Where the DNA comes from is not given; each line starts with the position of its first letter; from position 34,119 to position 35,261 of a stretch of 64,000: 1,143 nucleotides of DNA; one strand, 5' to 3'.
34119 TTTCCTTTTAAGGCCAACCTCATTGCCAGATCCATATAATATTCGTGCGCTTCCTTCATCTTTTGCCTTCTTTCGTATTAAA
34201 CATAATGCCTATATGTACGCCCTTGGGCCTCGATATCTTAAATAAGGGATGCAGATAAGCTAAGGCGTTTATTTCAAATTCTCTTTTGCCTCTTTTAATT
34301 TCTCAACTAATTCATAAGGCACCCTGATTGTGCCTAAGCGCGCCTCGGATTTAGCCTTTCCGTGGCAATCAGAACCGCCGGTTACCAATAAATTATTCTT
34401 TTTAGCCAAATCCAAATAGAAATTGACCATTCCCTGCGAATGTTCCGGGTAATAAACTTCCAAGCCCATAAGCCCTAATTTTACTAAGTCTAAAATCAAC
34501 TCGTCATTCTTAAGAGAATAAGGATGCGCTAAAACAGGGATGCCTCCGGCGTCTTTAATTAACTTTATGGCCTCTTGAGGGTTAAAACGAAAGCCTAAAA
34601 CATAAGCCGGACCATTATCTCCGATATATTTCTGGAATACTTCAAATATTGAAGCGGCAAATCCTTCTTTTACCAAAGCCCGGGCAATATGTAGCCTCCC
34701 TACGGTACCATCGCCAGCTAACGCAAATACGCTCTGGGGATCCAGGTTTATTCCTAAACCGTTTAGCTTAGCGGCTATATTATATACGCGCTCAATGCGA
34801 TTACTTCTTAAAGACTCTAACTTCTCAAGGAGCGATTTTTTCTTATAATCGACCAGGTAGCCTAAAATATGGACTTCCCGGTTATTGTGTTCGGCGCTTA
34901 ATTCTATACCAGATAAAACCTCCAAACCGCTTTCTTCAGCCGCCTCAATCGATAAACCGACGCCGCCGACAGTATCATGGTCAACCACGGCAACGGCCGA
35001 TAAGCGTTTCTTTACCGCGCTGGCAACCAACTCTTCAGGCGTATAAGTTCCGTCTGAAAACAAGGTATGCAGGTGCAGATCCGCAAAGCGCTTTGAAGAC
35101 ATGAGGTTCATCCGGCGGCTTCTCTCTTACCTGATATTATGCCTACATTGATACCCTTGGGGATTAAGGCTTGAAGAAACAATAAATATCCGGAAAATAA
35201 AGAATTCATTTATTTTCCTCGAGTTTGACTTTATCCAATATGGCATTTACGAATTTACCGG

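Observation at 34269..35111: TrpH/YciV-like PHP phosphoesterase co-transcribed inside the riboflavin operon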

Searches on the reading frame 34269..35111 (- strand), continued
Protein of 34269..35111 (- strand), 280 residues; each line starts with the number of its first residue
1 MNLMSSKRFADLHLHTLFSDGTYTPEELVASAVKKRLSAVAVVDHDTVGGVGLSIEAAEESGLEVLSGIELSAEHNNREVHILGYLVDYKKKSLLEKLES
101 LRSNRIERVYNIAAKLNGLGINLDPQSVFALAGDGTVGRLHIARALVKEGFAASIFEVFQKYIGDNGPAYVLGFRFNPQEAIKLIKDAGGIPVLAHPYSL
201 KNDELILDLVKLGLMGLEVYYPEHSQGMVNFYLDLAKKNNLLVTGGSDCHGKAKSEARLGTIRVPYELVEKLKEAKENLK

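Call 23: search_solved_structures(query=window:34269-35111:-, show_alignments=4, max_evalue=1e-20)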
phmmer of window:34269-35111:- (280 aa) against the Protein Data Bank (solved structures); distinct sequences matched with E-value up to 1e-20: 4.
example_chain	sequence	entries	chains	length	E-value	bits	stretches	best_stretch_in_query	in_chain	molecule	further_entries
3e0f_A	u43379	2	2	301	1.5e-33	119.9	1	11-256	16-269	Putative Metal-dependent Phosphoesterase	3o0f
2yb1_A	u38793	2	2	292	1.6e-31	113.3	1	10-255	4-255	AMIDOHYDROLASE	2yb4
9etk_A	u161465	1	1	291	3e-29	105.8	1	10-251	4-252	Metal-dependent phosphoesterases (PHP family)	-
7ug9_A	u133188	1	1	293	6.1e-28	101.5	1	10-250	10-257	5'-3' exoribonuclease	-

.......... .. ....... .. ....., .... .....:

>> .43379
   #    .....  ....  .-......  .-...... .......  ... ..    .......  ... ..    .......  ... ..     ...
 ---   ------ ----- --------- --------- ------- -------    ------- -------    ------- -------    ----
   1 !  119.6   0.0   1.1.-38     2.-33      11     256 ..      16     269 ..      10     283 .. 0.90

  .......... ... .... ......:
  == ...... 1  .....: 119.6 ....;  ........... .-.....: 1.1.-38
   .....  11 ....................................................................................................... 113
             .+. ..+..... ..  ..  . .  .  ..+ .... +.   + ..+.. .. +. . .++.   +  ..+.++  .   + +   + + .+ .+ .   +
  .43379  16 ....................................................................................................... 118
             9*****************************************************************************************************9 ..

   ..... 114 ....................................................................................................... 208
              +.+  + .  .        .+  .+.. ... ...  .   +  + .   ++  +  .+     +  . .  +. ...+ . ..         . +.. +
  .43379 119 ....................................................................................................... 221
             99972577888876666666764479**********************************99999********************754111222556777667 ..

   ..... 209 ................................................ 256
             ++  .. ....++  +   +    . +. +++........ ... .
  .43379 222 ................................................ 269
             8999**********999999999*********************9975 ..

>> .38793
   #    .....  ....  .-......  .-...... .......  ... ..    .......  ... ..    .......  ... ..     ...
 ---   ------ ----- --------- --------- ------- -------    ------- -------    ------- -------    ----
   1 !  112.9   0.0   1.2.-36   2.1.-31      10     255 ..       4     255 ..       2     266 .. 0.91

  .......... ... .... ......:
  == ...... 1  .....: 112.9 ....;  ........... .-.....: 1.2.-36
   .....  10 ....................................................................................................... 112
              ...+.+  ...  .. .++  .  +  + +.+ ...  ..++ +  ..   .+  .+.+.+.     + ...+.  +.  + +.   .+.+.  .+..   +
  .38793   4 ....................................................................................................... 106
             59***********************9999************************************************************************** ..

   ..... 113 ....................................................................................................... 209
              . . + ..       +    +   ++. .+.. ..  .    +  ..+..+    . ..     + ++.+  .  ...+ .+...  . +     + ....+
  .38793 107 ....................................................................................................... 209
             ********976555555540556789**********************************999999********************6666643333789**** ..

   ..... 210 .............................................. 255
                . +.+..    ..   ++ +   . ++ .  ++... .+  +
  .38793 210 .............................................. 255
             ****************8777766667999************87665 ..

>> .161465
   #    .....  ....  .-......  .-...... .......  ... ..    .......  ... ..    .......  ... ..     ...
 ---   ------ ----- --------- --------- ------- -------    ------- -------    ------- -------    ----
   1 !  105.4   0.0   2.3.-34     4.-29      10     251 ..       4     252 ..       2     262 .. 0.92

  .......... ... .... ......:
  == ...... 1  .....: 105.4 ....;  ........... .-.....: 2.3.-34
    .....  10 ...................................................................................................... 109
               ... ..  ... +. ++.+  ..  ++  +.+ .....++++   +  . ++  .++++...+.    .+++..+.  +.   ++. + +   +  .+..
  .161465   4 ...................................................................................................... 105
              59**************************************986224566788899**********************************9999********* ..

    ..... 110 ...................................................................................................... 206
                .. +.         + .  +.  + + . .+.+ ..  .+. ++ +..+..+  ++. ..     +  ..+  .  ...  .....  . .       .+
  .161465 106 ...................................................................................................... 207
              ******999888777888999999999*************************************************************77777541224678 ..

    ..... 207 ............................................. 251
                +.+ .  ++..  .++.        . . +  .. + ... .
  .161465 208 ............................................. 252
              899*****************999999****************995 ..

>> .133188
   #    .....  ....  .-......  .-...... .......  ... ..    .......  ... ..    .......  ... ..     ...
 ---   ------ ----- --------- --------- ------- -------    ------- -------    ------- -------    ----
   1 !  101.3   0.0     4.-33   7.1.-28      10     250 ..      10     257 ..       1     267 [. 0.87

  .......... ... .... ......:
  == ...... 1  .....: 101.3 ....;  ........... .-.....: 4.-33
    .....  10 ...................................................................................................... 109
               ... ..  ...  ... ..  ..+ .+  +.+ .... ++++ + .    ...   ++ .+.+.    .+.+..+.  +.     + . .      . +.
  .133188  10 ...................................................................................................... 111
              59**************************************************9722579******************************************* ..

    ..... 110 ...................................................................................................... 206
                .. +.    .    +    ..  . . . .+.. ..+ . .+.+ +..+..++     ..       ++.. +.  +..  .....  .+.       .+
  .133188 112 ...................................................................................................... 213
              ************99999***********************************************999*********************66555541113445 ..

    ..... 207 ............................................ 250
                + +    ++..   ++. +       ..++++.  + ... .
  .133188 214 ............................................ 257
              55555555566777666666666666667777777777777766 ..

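Call 36: find_related_loci(query=L062:7959-8840:+, collection=metagenome_contigs, flank=8000)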
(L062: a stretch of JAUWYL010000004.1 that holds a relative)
Query L062:7959-8840:+ (293 aa) in metagenome_contigs; peptide patterns used: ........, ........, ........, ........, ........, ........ (x = any residue, [..] = any of these).
99 stretches matched a pattern; 4 encode a relative of the query (tblastn E <= 1e-3); 4 distinct loci.
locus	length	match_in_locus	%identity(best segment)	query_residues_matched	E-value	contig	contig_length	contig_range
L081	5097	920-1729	90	24-293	2e-167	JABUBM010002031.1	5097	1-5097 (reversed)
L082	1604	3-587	90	99-293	3e-125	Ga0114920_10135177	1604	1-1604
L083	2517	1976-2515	54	1-142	6e-55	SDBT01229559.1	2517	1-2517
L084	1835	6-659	42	73-290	8e-55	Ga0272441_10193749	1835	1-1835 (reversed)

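Call 39: search_solved_structures(query=L062:8837-9466:+, max_evalue=0.00001)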
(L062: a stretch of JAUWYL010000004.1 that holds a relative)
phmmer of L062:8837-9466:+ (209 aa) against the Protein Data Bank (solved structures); distinct sequences matched with E-value up to 0.00001: 66 (the best 60 are shown).
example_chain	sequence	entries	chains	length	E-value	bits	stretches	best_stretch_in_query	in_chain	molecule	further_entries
4ij5_A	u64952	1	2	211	4.6e-32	114.8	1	4-200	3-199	Phosphoserine phosphatase 1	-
4ij6_A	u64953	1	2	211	1.1e-30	110.2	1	4-200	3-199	Phosphoserine phosphatase 1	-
1h2e_A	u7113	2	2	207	7.9e-29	104.2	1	3-200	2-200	PHOSPHATASE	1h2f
1ebb_A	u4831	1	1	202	1.1e-28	103.8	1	3-200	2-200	PHOSPHATASE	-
6nru_A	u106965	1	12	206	4.1e-25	92.1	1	5-198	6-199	CobC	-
6e4b_A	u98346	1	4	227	1.9e-24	89.9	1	5-198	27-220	Adenosylcobalamin/alpha-ribazole phosphatase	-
9mmh_A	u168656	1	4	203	6.9e-22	81.5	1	5-200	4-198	Phosphoglycerate mutase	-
4pz9_A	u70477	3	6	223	2.5e-19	73.2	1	4-170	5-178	Glucosyl-3-phosphoglycerate phosphatase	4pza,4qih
6s2q_A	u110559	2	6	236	3e-19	72.9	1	4-170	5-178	Glucosyl-3-phosphoglycerate phosphatase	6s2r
3hjg_A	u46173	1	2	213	3.7e-16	62.8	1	5-179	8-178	Putative alpha-ribazole-5'-phosphate phosphatase CobC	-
5zkk_A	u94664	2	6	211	2.4e-15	60.2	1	3-202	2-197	Phosphoglycerate mutase family protein, putative | Phosphoglycerate mutase family protein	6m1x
1fzt_A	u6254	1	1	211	2.9e-15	59.9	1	4-177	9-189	PHOSPHOGLYCERATE MUTASE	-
2eoa_A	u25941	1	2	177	6e-15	58.9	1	5-164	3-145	Alpha-ribazole-5'-phosphate phosphatase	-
5zr2_A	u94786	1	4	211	6e-14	55.6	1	3-202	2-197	Phosphoglycerate mutase family protein, putative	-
2p6o_A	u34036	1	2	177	1.1e-13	54.8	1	5-164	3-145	Alpha-ribazole-5'-phosphate phosphatase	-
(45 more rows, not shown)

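Call 48: predict_structure(alignment_id=A2)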
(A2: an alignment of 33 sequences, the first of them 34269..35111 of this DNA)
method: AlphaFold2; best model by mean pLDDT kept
length: 280 residues; sequences in the alignment: 33
mean_pLDDT: 93.1   pTM: 0.90
mean pLDDT of the five models: 93.1, 92.8, 88.7, 85.5, 78.4
residues with pLDDT >= 90: 237; 70-90: 36; 50-70: 3; < 50: 4
segments of 3 or more residues with pLDDT < 50: 1-4
pLDDT, mean of each block of 10 residues (from residue 1): 64 96 96 97 97 97 98 89 98 94 93 97 97 93 97 94 92 87 97 94 91 97 94 97 94 83 96 89
secondary structure, 60 per line:
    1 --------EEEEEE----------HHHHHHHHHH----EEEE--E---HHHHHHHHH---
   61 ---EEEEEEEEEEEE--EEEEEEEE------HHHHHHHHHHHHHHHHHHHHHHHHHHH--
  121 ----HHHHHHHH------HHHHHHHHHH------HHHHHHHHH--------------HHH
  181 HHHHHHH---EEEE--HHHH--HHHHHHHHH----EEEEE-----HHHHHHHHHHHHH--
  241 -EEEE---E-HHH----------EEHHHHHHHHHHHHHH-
elements in order: E9-14 H25-34 E39-42 H49-57 E64-75 E78-85 H92-118 H125-132 H139-148 H155-163 H178-187 E191-194 H197-200 H203-211 E216-220 H226-238 E242-245 H266-279

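Call 50: fold_search(model_id=the predicted structure, library=pdb)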
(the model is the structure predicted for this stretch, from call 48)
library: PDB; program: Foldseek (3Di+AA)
matches with E <= 10: 1158; with E <= 0.001: 36
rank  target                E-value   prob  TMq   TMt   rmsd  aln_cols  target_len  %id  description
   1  3o0f                  1.9e-24  1.00  0.86  0.84   2.2       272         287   33  Crystal structure of a putative metal-dependent phosphoesterase (BAD_1165) from bifidobacterium adolescentis atcc 15703  (released 2010-08-25)
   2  3e0f                  2.2e-24  1.00  0.85  0.83   2.3       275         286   33  Crystal structure of a putative metal-dependent phosphoesterase (bad_1165) from bifidobacterium adolescentis atcc 15703  (released 2008-09-02)
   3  9etk                  5.9e-24  1.00  0.86  0.86   1.9       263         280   30  Crystal structure of Vibrio cholerae RNase AM (released 2024-09-11)
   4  2yb1                  7.4e-23  1.00  0.83  0.82   3.5       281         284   31  Structure of an amidohydrolase from Chromobacterium violaceum (EFI target EFI-500202) with bound Mn, AMP and phosphate. (released 2011-03-16)
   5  7ug9                  2.3e-16  1.00  0.63  0.84   3.9       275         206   22  Crystal structure of RNase AM PHP domain (released 2022-08-31)
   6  5fkv_A                4.9e-08  1.00  0.48  0.13   9.0       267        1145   15  cryo-EM structure of the E. coli replicative DNA polymerase complex bound to DNA (DNA polymerase III alpha, beta, epsi (released 2015-11-25)
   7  2hnh                  1.3e-07  1.00  0.48  0.16   8.8       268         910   15  Crystal structure of the catalytic alpha subunit of E. coli replicative DNA polymerase III (released 2006-09-19)
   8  4jom                  1.4e-07  1.00  0.49  0.16   7.9       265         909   15  Structure of E. coli Pol III 3mPHP mutant (released 2013-05-29)
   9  3e38_A                2.1e-07  1.00  0.48  0.40   6.1       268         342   14  CRYSTAL STRUCTURE OF A TWO-DOMAIN PROTEIN CONTAINING PREDICTED PHP-LIKE METAL-DEPENDENT PHOSPHOESTERASE (BVU_3505) FRO (released 2008-10-07)
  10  3e38_B                2.5e-07  1.00  0.48  0.40   5.9       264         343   16  CRYSTAL STRUCTURE OF A TWO-DOMAIN PROTEIN CONTAINING PREDICTED PHP-LIKE METAL-DEPENDENT PHOSPHOESTERASE (BVU_3505) FRO (released 2008-10-07)
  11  5fkw_A                6.9e-07  1.00  0.46  0.15   9.0       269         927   14  cryo-EM structure of the E. coli replicative DNA polymerase complex bound to DNA (DNA polymerase III alpha, beta, epsi (released 2015-11-25)
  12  7pu7_A                1.6e-06  1.00  0.43  0.13  12.9       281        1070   15  DNA polymerase from M. tuberculosis (released 2022-02-23)
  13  2hqa                  1.7e-06  1.00  0.46  0.16   8.1       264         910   14  Crystal structure of the catalytic alpha subunit of E. Coli replicative DNA polymerase III (released 2006-09-19)
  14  9qrl_A                2.2e-06  1.00  0.44  0.12  20.3       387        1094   10  DNA polymerase with inhibitor #2 (released 2025-09-24)
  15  2hpi                  2.7e-06  1.00  0.46  0.13   7.2       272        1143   15  Eubacterial and Eukaryotic Replicative DNA Polymerases are not Homologous: X-ray Structure of DNA Polymerase III (released 2006-09-19)
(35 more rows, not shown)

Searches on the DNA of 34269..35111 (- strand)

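Call 18: search_rna_families(sources=[L052, L059, L061, L063, L064, L071, L075, L077, L078, L069], threshold=gathering)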
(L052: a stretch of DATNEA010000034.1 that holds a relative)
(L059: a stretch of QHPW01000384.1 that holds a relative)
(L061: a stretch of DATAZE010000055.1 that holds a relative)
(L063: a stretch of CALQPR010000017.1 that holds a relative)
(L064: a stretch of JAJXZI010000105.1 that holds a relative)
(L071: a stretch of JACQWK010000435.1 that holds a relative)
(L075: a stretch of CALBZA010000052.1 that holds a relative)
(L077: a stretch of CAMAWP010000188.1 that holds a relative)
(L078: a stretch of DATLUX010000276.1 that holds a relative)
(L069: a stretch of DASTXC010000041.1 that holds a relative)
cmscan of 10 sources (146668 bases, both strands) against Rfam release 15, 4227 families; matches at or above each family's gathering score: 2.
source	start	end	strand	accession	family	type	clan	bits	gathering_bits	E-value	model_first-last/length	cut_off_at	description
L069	9972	10043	+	RF00005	tRNA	Gene; tRNA;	CL00001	68.5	29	1.8e-12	1-71/71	no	tRNA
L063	12764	12836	+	RF00005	tRNA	Gene; tRNA;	CL00001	65.1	29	1.6e-11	1-71/71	no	tRNA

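Call 26: search_rna_families(sources=[L002, L024, L048, L073], threshold=evalue, max_evalue=0.001)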
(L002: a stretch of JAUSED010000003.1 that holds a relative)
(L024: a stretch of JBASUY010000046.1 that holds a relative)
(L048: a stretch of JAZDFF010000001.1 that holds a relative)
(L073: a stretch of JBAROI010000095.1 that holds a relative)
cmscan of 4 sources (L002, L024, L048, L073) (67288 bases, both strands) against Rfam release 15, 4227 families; matches with E-value up to 0.001: 7.
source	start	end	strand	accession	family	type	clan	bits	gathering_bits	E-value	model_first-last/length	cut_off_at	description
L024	5713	5839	+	RF00050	FMN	Cis-reg; riboswitch;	-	121.4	66.2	8.5e-28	1-138/138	no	FMN riboswitch aptamer (RFN element)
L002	5635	5841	+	RF00050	FMN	Cis-reg; riboswitch;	-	107.1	66.2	6.4e-24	1-138/138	no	FMN riboswitch aptamer (RFN element)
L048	5410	5574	+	RF00050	FMN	Cis-reg; riboswitch;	-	71.5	66.2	3.3e-14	1-138/138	no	FMN riboswitch aptamer (RFN element)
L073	5646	5814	+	RF00050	FMN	Cis-reg; riboswitch;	-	71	66.2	4.6e-14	1-138/138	no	FMN riboswitch aptamer (RFN element)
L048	10828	10902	+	RF00005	tRNA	Gene; tRNA;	CL00001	65.6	29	5.4e-12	1-71/71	no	tRNA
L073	11548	11622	+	RF00005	tRNA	Gene; tRNA;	CL00001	64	29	1.5e-11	1-71/71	no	tRNA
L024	10566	10640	+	RF00005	tRNA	Gene; tRNA;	CL00001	61.5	29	7e-11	1-71/71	no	tRNA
